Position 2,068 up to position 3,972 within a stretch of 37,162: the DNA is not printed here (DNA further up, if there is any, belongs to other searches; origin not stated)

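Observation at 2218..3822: The ABC binding lipoprotein is a clean circular permutant of the canonical DppA/OppA (family 5) domain order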

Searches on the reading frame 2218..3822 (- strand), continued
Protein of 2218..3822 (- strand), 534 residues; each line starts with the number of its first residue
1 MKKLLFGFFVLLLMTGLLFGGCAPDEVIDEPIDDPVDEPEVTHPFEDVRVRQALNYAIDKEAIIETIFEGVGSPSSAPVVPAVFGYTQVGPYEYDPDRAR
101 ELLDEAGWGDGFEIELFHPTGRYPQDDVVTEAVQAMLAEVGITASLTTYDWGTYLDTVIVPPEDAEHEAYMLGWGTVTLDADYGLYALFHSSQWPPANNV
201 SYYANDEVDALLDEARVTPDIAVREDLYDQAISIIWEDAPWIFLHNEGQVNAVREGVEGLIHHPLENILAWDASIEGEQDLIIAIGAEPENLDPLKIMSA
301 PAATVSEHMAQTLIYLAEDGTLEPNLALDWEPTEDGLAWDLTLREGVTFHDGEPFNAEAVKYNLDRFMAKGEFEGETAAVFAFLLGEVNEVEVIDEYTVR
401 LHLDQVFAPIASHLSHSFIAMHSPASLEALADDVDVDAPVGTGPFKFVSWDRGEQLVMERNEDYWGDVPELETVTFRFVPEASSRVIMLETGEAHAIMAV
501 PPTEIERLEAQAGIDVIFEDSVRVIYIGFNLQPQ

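Call 6: find_homologous_proteins(query=window:2218-3822:-, max_evalue=1e-10)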
Query window:2218-3822:- (534 aa): 7081 proteins with E <= 1e-10 among 8000 candidates; the best 120 are listed.
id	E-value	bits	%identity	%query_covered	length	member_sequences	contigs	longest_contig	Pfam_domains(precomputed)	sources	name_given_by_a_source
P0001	0.0e+0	1212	100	100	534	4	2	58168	PF00496.28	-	-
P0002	0.0e+0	1081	89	100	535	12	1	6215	PF00496.28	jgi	-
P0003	0.0e+0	1017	84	100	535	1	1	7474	PF00496.28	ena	-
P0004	0.0e+0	1015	85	100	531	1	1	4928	PF00496.28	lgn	-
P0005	1.2e-292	990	80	100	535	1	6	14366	PF00496.28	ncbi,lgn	-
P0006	4.0e-290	982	82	100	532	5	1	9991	PF00496.28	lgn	-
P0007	1.3e-284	963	79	100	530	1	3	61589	PF00496.28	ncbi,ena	-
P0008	8.0e-281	951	85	44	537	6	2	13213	PF00496.28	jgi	-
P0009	1.9e-279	946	86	44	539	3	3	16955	PF00496.28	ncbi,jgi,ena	-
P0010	2.1e-278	943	75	100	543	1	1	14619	PF00496.28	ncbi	-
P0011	2.1e-277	939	75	100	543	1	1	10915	PF00496.28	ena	-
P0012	2.3e-275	933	86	44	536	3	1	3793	PF00496.28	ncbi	-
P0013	1.2e-274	930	76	100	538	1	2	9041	PF00496.28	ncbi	-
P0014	1.3e-274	930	78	98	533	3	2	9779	PF00496.28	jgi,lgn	-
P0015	3.1e-274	929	77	97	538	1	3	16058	PF00496.28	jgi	-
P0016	4.1e-270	915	80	92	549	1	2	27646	PF00496.28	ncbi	-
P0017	9.3e-268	908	81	48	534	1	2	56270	PF00496.28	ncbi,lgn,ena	-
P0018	4.9e-264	895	80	48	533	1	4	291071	PF00496.28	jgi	jgi:peptide/nickel transport system substrate-binding protein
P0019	2.4e-263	893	87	43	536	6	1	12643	PF00496.28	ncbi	-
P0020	4.9e-262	889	78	49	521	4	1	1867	PF00496.28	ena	-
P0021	1.2e-261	888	84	43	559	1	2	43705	PF00496.28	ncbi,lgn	-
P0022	1.0e-260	884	84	43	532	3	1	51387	PF00496.28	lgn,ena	-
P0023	1.3e-260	884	77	47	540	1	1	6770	PF00496.28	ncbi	-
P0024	2.7e-259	880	84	43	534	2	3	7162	PF00496.28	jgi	jgi:peptide/nickel transport system substrate-binding protein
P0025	2.8e-259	880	79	48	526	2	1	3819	PF00496.28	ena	-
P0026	5.9e-259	879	80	48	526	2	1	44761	PF00496.28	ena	-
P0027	8.1e-259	878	78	48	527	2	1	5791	PF00496.28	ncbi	-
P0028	1.5e-258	877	77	48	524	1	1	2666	PF00496.28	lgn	-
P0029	7.5e-258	875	79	48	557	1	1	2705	PF00496.28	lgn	-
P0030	7.7e-258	875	78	47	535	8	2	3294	PF00496.28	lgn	-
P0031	3.1e-257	873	83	43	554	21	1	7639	PF00496.28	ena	-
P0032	2.7e-255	867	78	48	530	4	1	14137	PF00496.28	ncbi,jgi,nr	ncbi:MAG: glutathione ABC transporter substrate-binding protein [Firmicutes bacterium]|nr:glutathion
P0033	2.0e-251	854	78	48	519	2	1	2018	PF00496.28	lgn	-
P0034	3.9e-250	850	74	48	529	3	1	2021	PF00496.28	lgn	-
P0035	2.1e-249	847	83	43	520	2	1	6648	PF00496.28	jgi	-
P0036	9.9e-249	845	75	48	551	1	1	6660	PF00496.28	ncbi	-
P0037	8.5e-248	842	79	43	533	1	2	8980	PF00496.28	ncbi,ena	-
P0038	3.4e-247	840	81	43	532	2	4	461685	PF00496.28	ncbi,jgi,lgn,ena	-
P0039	1.1e-246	838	77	48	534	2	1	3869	PF00496.28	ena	-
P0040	5.1e-244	829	81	43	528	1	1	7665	PF00496.28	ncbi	-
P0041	4.4e-242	823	80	43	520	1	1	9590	PF00496.28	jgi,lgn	-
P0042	5.0e-241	819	80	43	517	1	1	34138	PF00496.28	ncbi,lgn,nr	ncbi:MAG TPA: glutathione ABC transporter substrate-binding protein [Atribacteraceae bacterium]|nr:g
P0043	3.0e-240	817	80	43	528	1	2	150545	PF00496.28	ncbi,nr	ncbi:MAG: glutathione ABC transporter substrate-binding protein [Bacillota bacterium]|nr:glutathione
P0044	4.2e-240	816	74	48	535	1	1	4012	PF00496.28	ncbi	-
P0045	1.0e-237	809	78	43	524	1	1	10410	PF00496.28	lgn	-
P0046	4.7e-237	806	76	43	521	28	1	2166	PF00496.28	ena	-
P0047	1.3e-234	798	72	48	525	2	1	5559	PF00496.28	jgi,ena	-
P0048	2.5e-233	794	77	43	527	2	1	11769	PF00496.28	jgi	jgi:peptide/nickel transport system substrate-binding protein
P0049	7.1e-232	789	76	44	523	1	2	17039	PF00496.28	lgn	-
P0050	3.7e-228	777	77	43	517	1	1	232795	PF00496.28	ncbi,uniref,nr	ncbi:glutathione ABC transporter substrate-binding protein [Dethiobacter alkaliphilus]|uniref:glutat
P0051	1.0e-227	776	72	79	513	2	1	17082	PF00496.28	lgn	-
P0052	7.3e-227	773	75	43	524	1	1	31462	PF00496.28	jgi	jgi:peptide/nickel transport system substrate-binding protein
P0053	2.6e-223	761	73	48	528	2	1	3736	PF00496.28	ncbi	-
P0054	1.2e-222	759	73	43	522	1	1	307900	PF00496.28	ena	-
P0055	9.1e-222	756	68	49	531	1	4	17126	PF00496.28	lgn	-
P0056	2.0e-221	755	70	48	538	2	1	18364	PF00496.28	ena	-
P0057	1.6e-220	752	70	48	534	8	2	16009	PF00496.28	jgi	-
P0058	4.4e-220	750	70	48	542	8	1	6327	PF00496.28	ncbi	-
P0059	3.6e-219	747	66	48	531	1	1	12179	PF00496.28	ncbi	-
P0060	2.0e-218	745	69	48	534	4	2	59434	PF00496.28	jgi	-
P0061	1.7e-213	729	65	48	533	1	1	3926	PF00496.28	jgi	jgi:peptide/nickel transport system substrate-binding protein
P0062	8.6e-212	723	70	48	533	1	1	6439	PF00496.28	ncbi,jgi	-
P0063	4.3e-207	707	67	47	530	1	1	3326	PF00496.28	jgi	-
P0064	8.4e-204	697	69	43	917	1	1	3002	PF06293.21,PF07714.24,PF00069.32,PF03109.23,PF00496.28,PF01636.30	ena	-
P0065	2.8e-199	682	65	44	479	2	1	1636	PF00496.28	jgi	-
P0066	1.6e-197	676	64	44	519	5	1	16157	PF00496.28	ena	-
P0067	6.0e-197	674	66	44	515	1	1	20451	PF00496.28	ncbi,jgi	-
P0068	1.1e-193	663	61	49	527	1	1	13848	PF00496.28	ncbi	-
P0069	6.6e-193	661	64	44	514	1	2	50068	PF00496.28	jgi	jgi:ABC-type transport system substrate-binding protein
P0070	3.0e-192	658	64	44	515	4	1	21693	PF00496.28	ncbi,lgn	-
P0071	1.3e-191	656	64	44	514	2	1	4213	PF00496.28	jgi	jgi:ABC-type transport system substrate-binding protein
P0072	1.8e-191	656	65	44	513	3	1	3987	PF00496.28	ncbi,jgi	-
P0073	4.8e-191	655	64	44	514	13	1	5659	PF00496.28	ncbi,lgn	-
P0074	1.5e-190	653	63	44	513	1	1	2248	PF00496.28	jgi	jgi:ABC-type transport system substrate-binding protein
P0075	1.7e-190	653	63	44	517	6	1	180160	PF00496.28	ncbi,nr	ncbi:MAG TPA: glutathione ABC transporter substrate-binding protein [Bacillota bacterium]|nr:glutath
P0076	2.9e-190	652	62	44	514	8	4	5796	PF00496.28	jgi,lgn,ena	-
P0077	2.6e-189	649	62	47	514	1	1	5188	PF00496.28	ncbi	-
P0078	7.6e-189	647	62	44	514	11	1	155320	PF00496.28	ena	-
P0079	1.9e-188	646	64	44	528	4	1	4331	PF00496.28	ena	-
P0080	4.7e-188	645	59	48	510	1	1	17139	PF00496.28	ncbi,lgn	-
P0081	6.0e-188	644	62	47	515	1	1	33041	PF00496.28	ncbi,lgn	-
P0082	6.4e-188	644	62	47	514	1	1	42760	PF00496.28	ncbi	-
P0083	8.6e-188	644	59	48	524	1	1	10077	PF00496.28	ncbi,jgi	-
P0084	5.2e-187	641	60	44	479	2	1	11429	PF00496.28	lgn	-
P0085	5.5e-187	641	67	43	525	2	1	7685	PF00496.28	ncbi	ncbi:MAG: glutathione ABC transporter substrate-binding protein [Alkalispirochaeta sp.]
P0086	5.5e-187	641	65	44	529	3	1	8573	PF00496.28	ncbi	ncbi:MAG: glutathione ABC transporter substrate-binding protein [Alkalispirochaetaceae bacterium]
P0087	3.7e-186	638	63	44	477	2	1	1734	PF00496.28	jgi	jgi:peptide/nickel transport system substrate-binding protein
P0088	4.4e-186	638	63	44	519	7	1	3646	PF00496.28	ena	-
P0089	5.3e-186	638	65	44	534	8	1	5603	PF00496.28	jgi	jgi:peptide/nickel transport system substrate-binding protein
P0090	1.1e-184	633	61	44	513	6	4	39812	PF00496.28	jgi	jgi:ABC-type transport system substrate-binding protein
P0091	4.6e-184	631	64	44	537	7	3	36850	PF00496.28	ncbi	ncbi:MAG: glutathione ABC transporter substrate-binding protein [Spirochaetota bacterium]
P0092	4.9e-184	631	65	43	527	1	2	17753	PF00496.28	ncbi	ncbi:MAG: glutathione ABC transporter substrate-binding protein [Spirochaetaceae bacterium]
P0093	5.0e-184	631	61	43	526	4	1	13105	PF00496.28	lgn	-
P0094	3.6e-183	628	65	43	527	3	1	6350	PF00496.28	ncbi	ncbi:MAG: glutathione ABC transporter substrate-binding protein [Alkalispirochaetaceae bacterium]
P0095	4.7e-183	628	65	43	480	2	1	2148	PF00496.28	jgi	jgi:peptide/nickel transport system substrate-binding protein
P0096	5.7e-183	628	65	44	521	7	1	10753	PF00496.28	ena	-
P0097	6.5e-183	628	65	43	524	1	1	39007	PF00496.28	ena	-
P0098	6.5e-183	628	61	43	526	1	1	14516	PF00496.28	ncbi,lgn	-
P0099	7.0e-183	628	66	43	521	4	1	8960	PF00496.28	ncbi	-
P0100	7.3e-183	627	63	43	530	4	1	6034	PF00496.28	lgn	-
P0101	1.4e-182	627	62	43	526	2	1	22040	PF00496.28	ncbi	-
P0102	1.4e-182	627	58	48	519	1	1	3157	PF00496.28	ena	-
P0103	1.5e-182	626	65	43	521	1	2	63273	PF00496.28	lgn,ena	-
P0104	3.0e-182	625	65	43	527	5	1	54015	PF00496.28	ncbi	-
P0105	3.3e-182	625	62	44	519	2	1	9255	PF00496.28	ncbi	-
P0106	4.3e-182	625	67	43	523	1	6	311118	PF00496.28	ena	-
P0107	4.9e-182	625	65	44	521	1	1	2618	PF00496.28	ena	-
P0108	7.3e-182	624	62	43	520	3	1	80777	PF00496.28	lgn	-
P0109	7.7e-182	624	62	43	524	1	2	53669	PF00496.28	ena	-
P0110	1.2e-181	624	65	44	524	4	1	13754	PF00496.28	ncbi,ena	-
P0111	1.7e-181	623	64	43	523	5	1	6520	PF00496.28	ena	-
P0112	2.1e-181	623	65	43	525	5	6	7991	PF00496.28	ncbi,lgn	ncbi:MAG: glutathione ABC transporter substrate-binding protein [Alkalispirochaeta sp.]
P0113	2.4e-181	622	60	43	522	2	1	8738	PF00496.28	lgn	-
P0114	2.4e-181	622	65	44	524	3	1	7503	PF00496.28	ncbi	ncbi:MAG: glutathione ABC transporter substrate-binding protein [Spirochaetota bacterium]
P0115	2.7e-181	622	66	44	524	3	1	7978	PF00496.28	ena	-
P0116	2.8e-181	622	65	44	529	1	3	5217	PF00496.28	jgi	jgi:peptide/nickel transport system substrate-binding protein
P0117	3.4e-181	622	64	44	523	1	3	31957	PF00496.28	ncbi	ncbi:MAG: glutathione ABC transporter substrate-binding protein [Spirochaetota bacterium]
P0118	3.8e-181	622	64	44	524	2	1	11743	PF00496.28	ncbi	-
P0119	5.7e-181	621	65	43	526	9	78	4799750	PF00496.28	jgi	jgi:peptide/nickel transport system substrate-binding protein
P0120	9.5e-181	621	63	44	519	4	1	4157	PF00496.28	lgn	-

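Call 10: find_related_loci(query=window:2218-3822:-, collection=genome_contigs, flank=8000)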
Query window:2218-3822:- (534 aa) in genome_contigs; peptide patterns used: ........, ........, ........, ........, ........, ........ (x = any residue, [..] = any of these).
426 stretches matched a pattern; 392 encode a relative of the query (tblastn E <= 1e-3); the best 80 are kept; 80 distinct loci.
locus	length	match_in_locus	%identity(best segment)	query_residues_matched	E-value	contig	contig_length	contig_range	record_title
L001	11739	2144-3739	90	1-534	0e+0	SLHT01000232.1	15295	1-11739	MAG: Syntrophomonadaceae bacterium isolate CSSed165cm_165 CSSed16-5cm-11541, whole genome shotgun sequence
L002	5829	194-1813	87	1-534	0e+0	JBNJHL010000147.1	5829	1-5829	MAG: Bacillota bacterium isolate Y22_0dBSd3.bin.77 NODE_15750_length_5829_cov_3.452531, whole genome shotgun sequence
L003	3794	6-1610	84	1-534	0e+0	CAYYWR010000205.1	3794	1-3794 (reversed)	MAG TPA_asm: uncultured Syntrophomonadaceae bacterium isolate binchicken_co32_98 genome assembly, contig: NODE_45383_len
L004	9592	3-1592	80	1-532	0e+0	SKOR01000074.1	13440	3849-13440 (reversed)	MAG: Syntrophomonadaceae bacterium isolate CSSed162cmA_337 CSSed16-2cmA-13733, whole genome shotgun sequence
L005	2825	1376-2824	88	1-482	0e+0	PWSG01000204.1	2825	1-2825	MAG: Syntrophomonadaceae bacterium isolate CSSed11_134 CS-Sed11-C98105, whole genome shotgun sequence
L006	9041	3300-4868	77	16-534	0e+0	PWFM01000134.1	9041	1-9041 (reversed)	MAG: Syntrophomonadaceae bacterium isolate T1Sed10_36 T1-Sed10-C9186, whole genome shotgun sequence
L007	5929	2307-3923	86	1-532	3e-133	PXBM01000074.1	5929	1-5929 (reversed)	MAG: Syntrophomonadaceae bacterium isolate T3Sed10_25 T3-Sed10-C37348, whole genome shotgun sequence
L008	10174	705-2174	81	45-532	2e-132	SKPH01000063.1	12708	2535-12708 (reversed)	MAG: Syntrophomonadaceae bacterium isolate CSSed162cmA_365R1 CSSed16-2cmA-15430, whole genome shotgun sequence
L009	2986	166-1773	86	1-532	6e-138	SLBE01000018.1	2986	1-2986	MAG: Syntrophomonadaceae bacterium isolate CSSed162cmB_433 CSSed16-2cmB-203967, whole genome shotgun sequence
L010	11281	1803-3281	84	45-532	8e-129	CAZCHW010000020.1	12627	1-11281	MAG TPA_asm: uncultured Syntrophomonadaceae bacterium isolate SRP241326_co3_172 genome assembly, contig: NODE_6183_lengt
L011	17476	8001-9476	84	45-532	9e-129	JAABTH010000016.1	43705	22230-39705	MAG: Bacillota bacterium isolate S22.Bin020 Scaffold_13, whole genome shotgun sequence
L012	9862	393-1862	78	45-532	4e-128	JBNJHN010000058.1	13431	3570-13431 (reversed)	MAG: Bacillota bacterium isolate Y22_0dBSd3.bin.6 NODE_4086_length_13431_cov_15.594509, whole genome shotgun sequence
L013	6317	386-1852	77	45-530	2e-127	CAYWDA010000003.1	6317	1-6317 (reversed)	MAG TPA_asm: uncultured Syntrophomonadaceae bacterium isolate SRP067234_co1_27 genome assembly, contig: k99_251877, whol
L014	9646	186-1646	78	45-532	3e-125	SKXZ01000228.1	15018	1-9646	MAG: Candidatus Nitricultor lacus isolate CSSed162cmB_266 CSSed16-2cmB-11276, whole genome shotgun sequence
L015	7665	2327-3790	81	45-532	4e-124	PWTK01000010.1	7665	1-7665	MAG: Syntrophomonadaceae bacterium isolate CSSed11_181 CS-Sed11-C18374, whole genome shotgun sequence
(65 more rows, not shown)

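Call 11: find_encoding_contigs(protein=P0051, flank=6000, max_places=3)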
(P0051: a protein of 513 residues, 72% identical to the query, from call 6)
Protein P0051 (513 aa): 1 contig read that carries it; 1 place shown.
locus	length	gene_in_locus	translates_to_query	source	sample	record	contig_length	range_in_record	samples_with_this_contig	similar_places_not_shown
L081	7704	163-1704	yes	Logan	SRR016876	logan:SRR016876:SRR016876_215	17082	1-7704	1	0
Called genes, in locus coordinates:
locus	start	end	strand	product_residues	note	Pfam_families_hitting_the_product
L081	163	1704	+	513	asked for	PF00496:SBP_bac_5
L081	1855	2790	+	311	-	PF19300:BPD_transp_1_N, PF00528:BPD_transp_1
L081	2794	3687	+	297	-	PF12911:OppC_N, PF00528:BPD_transp_1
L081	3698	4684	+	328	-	PF00005:ABC_tran, PF02463:SMC_N, PF13304:AAA_21 (weak), PF08352:oligo_HPY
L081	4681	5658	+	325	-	PF00005:ABC_tran, PF08352:oligo_HPY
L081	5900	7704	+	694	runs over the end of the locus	PF07929:PRiA4_ORF3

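Call 25: find_encoding_contigs(protein=P0050, flank=3000, max_places=2)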
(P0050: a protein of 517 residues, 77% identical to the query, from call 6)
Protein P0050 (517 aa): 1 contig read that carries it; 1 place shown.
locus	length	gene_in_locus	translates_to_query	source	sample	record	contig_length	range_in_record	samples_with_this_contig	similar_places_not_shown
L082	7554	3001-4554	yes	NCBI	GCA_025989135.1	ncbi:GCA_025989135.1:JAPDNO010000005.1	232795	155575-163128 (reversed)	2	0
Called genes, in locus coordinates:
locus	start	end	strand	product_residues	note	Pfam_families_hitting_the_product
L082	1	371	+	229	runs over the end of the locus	PF01061:ABC2_membrane, PF12698:ABC2_membrane_3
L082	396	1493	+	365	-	PF07730:HisKA_3, PF02518:HATPase_c (weak)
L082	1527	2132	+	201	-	PF00072:Response_reg, PF04545:Sigma70_r4, PF08281:Sigma70_r4_2, PF00196:GerE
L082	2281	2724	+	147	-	-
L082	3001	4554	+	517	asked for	PF00496:SBP_bac_5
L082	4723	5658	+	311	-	PF19300:BPD_transp_1_N, PF00528:BPD_transp_1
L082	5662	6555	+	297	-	PF12911:OppC_N, PF00528:BPD_transp_1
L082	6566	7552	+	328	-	PF00005:ABC_tran, PF02463:SMC_N, PF13304:AAA_21 (weak), PF08352:oligo_HPY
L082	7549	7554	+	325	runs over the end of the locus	PF00005:ABC_tran, PF08352:oligo_HPY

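Call 43: predict_structure(alignment_id=A1)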
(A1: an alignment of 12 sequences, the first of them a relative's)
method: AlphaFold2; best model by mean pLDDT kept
length: 534 residues; sequences in the alignment: 12
mean_pLDDT: 42.0   pTM: 0.33
mean pLDDT of the five models: 42.0, 41.0, 40.6, 39.9, 38.5
residues with pLDDT >= 90: 2; 70-90: 49; 50-70: 128; < 50: 355
segments of 3 or more residues with pLDDT < 50: 19-41, 65-92, 118-125, 151-205, 227-229, 231-318, 320-324, 370-386, 405-420, 430-534
pLDDT, mean of each block of 10 residues (from residue 1): 62 53 30 33 55 60 46 26 28 67 83 59 51 73 62 42 29 23 23 23 42 58 54 42 25 27 22 25 22 22 26 45 52 60 69 72 61 29 47 85 49 33 57 34 29 32 34 26 27 24 32 25 19 20
secondary structure, 60 per line:
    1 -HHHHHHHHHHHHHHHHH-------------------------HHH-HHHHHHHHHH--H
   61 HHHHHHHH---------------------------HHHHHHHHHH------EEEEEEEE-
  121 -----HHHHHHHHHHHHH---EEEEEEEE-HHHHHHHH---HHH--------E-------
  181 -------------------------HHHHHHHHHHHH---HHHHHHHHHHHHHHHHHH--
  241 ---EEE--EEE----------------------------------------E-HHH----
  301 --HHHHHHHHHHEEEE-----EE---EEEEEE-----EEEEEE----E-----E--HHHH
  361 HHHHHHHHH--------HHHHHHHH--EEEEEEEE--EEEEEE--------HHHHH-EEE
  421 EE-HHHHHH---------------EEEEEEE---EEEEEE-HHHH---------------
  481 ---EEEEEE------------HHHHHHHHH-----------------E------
elements in order: H2-18 H48-57 H60-68 H96-105 E112-119 H126-138 E142-149 H151-158 H206-217 H221-238 E244-246 E249-251 H303-312 E313-316 E327-332 E338-343 H357-369 H378-385 E388-395 E398-403 H412-416 E418-422 H424-429 E445-451 E455-460 H462-465 E484-489 H502-510

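Call 61: search_protein_representatives(protein=window:2218-3822:-)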
Query: 534 residues. Proteins with E-value up to 0.001 (for the whole library): 75876; up to 1e-10: 42107; up to 1e-30: 9362. The best 150 are listed.
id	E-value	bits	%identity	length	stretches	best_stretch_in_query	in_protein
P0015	1.0e-274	929.0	77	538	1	2-534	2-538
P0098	2.1e-183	627.6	60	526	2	43-274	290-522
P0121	2.2e-168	578.0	58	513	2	43-276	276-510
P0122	1.6e-144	499.2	59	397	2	43-274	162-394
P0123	3.7e-132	458.5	44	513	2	269-530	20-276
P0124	1.1e-123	430.5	56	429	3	279-531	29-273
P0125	1.3e-123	430.2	49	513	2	281-530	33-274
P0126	1.5e-122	426.7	33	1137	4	272-532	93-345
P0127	3.7e-122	425.4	48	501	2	44-274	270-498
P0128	5.0e-115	401.9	46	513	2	42-275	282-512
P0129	2.7e-114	399.5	42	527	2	43-268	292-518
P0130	4.7e-113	395.4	42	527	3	43-276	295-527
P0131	1.5e-111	390.4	43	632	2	44-269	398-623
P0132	1.8e-111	390.2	45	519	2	44-266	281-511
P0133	7.3e-111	388.2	41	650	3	37-273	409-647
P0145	5.8e-98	345.6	34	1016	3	41-532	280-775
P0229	4.3e-81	289.9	31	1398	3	49-530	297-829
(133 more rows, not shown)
